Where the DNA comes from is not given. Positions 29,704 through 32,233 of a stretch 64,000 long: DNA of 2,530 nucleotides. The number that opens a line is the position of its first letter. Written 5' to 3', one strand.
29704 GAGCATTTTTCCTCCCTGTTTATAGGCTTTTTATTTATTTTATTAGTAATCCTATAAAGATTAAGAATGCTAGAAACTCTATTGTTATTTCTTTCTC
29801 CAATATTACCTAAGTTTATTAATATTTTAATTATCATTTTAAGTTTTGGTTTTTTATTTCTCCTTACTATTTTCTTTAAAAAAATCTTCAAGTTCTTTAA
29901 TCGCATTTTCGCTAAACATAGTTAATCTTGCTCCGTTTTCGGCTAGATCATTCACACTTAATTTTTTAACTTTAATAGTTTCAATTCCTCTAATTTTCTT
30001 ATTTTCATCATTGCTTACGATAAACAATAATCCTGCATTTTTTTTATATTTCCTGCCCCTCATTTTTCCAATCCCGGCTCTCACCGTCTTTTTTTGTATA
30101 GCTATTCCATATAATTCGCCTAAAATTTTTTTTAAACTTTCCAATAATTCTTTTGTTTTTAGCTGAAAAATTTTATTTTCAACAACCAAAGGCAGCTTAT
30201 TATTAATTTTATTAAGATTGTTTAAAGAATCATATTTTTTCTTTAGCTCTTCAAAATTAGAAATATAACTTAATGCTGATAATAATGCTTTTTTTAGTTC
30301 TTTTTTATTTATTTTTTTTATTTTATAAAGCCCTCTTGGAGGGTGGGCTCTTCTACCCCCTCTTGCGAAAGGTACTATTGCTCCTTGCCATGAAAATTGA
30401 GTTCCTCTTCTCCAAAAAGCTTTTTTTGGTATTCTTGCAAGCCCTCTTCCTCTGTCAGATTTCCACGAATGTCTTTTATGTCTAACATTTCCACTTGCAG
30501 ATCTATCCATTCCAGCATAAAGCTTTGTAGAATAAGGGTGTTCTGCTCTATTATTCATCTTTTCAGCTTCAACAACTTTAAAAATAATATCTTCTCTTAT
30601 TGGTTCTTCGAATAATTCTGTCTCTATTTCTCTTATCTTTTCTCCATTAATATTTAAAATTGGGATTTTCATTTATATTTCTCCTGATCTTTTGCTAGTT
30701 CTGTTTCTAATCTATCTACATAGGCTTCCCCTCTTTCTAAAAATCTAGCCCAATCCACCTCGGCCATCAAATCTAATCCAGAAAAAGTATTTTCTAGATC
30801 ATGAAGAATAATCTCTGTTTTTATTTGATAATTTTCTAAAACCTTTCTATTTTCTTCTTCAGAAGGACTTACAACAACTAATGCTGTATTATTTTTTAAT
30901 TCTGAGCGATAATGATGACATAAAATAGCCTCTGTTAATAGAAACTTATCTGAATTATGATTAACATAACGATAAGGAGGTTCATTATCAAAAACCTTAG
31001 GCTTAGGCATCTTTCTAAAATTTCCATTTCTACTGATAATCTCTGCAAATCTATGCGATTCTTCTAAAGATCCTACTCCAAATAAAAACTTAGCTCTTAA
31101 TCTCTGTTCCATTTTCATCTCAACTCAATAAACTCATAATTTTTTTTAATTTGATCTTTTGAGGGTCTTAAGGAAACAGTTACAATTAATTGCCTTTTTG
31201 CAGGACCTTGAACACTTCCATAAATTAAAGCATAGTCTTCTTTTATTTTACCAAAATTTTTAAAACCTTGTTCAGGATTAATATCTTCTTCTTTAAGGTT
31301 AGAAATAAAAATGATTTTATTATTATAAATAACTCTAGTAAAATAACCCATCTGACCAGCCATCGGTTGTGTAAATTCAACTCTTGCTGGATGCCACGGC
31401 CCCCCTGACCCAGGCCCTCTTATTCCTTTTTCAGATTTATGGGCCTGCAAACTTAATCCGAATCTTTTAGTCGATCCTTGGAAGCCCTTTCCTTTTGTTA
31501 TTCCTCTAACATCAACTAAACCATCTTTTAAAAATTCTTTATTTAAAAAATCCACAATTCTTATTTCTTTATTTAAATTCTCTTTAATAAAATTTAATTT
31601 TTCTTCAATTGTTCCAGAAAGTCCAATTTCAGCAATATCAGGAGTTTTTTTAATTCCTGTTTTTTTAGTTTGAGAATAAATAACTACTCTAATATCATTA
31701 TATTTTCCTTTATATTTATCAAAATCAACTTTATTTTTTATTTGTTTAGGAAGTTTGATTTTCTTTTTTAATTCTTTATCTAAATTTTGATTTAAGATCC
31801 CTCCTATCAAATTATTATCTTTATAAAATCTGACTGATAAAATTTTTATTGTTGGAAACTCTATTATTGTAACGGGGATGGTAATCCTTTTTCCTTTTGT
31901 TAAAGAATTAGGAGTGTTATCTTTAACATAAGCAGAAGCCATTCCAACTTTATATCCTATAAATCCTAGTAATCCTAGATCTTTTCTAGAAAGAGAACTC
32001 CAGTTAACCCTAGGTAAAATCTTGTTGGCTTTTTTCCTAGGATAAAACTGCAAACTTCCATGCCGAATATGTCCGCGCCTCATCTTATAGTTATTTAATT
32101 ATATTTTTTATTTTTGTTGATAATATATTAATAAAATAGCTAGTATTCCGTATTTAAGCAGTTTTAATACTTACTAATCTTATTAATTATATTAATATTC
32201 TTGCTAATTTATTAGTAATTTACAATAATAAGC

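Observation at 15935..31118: Ten orphan ORFs interleaved with, and translationally coupled to, the universal ribosomal protein gene cluster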

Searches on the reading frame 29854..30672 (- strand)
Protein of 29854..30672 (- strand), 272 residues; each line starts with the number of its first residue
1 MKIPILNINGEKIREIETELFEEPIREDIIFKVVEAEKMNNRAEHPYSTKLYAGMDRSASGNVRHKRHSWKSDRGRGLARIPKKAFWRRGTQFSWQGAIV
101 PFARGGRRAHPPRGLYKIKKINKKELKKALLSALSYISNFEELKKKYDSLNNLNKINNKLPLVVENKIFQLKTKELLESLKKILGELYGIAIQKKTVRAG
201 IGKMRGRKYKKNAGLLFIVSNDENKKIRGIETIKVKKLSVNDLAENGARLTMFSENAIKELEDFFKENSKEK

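Call 5: search_protein_families(library=pfam, max_evalue=0.001, proteins=[window:29854-30672:-])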
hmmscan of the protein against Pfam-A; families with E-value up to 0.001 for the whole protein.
window:29854-30672:- (272 aa): 1 family
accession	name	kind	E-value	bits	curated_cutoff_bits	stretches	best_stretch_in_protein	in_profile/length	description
PF00573.27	Ribosomal_L4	-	1.2e-23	84.2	25.8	1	15-263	2-189/190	Ribosomal protein L4/L1 family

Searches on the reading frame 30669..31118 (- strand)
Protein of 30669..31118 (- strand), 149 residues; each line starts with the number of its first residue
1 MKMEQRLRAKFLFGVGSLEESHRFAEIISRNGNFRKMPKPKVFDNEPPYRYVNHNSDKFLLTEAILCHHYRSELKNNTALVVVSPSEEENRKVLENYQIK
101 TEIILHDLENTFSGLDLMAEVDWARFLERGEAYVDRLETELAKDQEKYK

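Call 3: search_protein_families(library=pfam, max_evalue=1, proteins=[window:30669-31118:-])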
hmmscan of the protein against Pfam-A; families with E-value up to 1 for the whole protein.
window:30669-31118:- (149 aa): 0 families

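Call 4: search_protein_families(library=ncbifam, max_evalue=1, proteins=[window:30669-31118:-])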
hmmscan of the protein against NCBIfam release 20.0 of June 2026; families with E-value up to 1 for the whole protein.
window:30669-31118:- (149 aa): 0 families

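Call 7: find_encoding_contigs(protein=window:30669-31118:-, flank=10000, max_places=10)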
Protein window:30669-31118:- (149 aa): 4 contigs read that carry it; 2 places shown.
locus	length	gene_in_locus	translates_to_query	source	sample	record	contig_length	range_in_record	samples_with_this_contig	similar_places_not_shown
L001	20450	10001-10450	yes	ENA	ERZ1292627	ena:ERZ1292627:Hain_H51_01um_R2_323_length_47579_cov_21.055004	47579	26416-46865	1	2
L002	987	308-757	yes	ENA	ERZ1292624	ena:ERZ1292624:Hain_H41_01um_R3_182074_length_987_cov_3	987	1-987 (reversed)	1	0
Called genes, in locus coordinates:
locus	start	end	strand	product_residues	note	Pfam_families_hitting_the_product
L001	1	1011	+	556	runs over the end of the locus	PF02366:PMT, PF13231:PMT_2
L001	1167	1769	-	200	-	PF13489:Methyltransf_23 (weak)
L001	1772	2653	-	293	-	PF01663:Phosphodiest (weak)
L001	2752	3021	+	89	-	-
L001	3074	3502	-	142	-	-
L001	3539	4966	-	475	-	PF02310:B12-binding, PF04055:Radical_SAM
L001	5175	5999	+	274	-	PF00413:Peptidase_M10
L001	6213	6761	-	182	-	PF13482:RNase_H_2 (weak)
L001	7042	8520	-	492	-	-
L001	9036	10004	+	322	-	PF00297:Ribosomal_L3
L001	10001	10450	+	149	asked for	-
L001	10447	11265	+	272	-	PF00573:Ribosomal_L4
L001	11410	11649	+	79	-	PF00276:Ribosomal_L23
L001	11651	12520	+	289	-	PF03947:Ribosomal_L2_C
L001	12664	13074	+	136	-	PF00203:Ribosomal_S19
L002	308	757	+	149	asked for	-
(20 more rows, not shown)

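Call 18: search_protein_families(library=phrogs, max_evalue=0.1, proteins=[window:30669-31118:-])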
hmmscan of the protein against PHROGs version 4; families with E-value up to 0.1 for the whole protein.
window:30669-31118:- (149 aa): 0 families

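Call 19: search_protein_families(library=padloc, max_evalue=0.1, proteins=[window:30669-31118:-])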
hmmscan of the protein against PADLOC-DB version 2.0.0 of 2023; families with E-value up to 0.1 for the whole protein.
window:30669-31118:- (149 aa): 0 families
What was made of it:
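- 30669..31118 (-): O1, 149 aa, between L3 and L4, with 4-nt overlaps at both ends. No family hit (calls 3, 4, 18, 19).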

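Call 22: list_cluster_members(proteins=[window:30669-31118:-, window:27187-27441:-, window:26116-26421:-, window:25745-26119:-, window:25075-25326:-, window:23438-23752:-, window:21225-21518:-, window:19943-20245:-, window:18789-19214:-, window:15955-16200:-])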
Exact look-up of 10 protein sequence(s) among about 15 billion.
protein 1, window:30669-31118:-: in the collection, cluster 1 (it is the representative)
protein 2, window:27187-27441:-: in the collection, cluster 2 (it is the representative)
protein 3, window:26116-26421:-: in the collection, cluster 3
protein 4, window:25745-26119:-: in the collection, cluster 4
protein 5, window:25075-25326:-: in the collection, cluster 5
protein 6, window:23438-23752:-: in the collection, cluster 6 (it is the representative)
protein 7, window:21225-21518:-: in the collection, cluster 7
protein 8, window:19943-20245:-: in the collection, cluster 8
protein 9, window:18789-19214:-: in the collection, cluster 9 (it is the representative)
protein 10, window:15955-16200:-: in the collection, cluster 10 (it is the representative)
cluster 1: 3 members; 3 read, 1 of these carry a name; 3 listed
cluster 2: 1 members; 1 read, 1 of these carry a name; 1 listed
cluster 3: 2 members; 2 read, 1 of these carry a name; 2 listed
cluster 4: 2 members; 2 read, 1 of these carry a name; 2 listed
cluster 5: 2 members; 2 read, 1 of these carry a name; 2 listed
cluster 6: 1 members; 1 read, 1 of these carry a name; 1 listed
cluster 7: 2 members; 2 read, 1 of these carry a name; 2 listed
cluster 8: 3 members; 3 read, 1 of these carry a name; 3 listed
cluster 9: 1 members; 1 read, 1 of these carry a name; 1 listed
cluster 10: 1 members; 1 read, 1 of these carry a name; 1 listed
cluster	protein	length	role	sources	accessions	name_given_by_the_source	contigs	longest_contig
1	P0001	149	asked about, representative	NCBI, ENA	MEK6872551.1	MAG: hypothetical protein AABW90_00885 [Nanoarchaeota archaeon]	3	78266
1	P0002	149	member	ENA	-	-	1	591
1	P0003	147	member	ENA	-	-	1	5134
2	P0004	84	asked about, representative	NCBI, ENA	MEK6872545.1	MAG: hypothetical protein AABW90_00855 [Nanoarchaeota archaeon]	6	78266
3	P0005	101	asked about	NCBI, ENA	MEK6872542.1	MAG: hypothetical protein AABW90_00840 [Nanoarchaeota archaeon]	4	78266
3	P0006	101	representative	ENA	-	-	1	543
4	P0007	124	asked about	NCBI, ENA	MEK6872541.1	MAG: hypothetical protein AABW90_00835 [Nanoarchaeota archaeon]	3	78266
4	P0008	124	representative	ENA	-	-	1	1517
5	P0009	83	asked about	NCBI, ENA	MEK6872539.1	MAG: hypothetical protein AABW90_00825 [Nanoarchaeota archaeon]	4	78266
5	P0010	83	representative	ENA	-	-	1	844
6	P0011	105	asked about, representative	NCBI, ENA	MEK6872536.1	MAG: hypothetical protein AABW90_00810 [Nanoarchaeota archaeon]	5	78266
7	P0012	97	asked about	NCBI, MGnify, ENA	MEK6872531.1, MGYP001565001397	MAG: hypothetical protein AABW90_00785 [Nanoarchaeota archaeon] | CR=1 FL=1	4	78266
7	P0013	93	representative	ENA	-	-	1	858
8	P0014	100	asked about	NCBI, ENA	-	-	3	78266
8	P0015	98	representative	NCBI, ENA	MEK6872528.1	MAG: hypothetical protein AABW90_00770 [Nanoarchaeota archaeon]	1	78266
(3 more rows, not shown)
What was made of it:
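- Identical contigs come from independent assemblies (calls 7, 22).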

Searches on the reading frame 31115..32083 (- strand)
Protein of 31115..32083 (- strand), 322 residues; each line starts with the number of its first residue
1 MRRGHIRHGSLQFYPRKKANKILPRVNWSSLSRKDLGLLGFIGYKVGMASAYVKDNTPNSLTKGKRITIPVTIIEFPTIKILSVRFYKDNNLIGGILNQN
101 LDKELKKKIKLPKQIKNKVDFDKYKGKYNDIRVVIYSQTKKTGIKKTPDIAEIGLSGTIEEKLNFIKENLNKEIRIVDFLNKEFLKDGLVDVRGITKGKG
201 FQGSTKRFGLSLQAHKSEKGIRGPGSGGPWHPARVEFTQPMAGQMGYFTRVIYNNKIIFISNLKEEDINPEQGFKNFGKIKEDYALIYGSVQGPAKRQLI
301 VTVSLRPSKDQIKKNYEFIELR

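Call 5: search_protein_families(library=pfam, max_evalue=0.001, proteins=[window:31115-32083:-])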
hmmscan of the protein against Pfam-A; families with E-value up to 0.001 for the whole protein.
window:31115-32083:- (322 aa): 1 family
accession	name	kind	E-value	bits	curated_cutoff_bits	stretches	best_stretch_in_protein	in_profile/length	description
PF00297.29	Ribosomal_L3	-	1.3e-57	195.9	22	1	4-311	7-351/369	Ribosomal protein L3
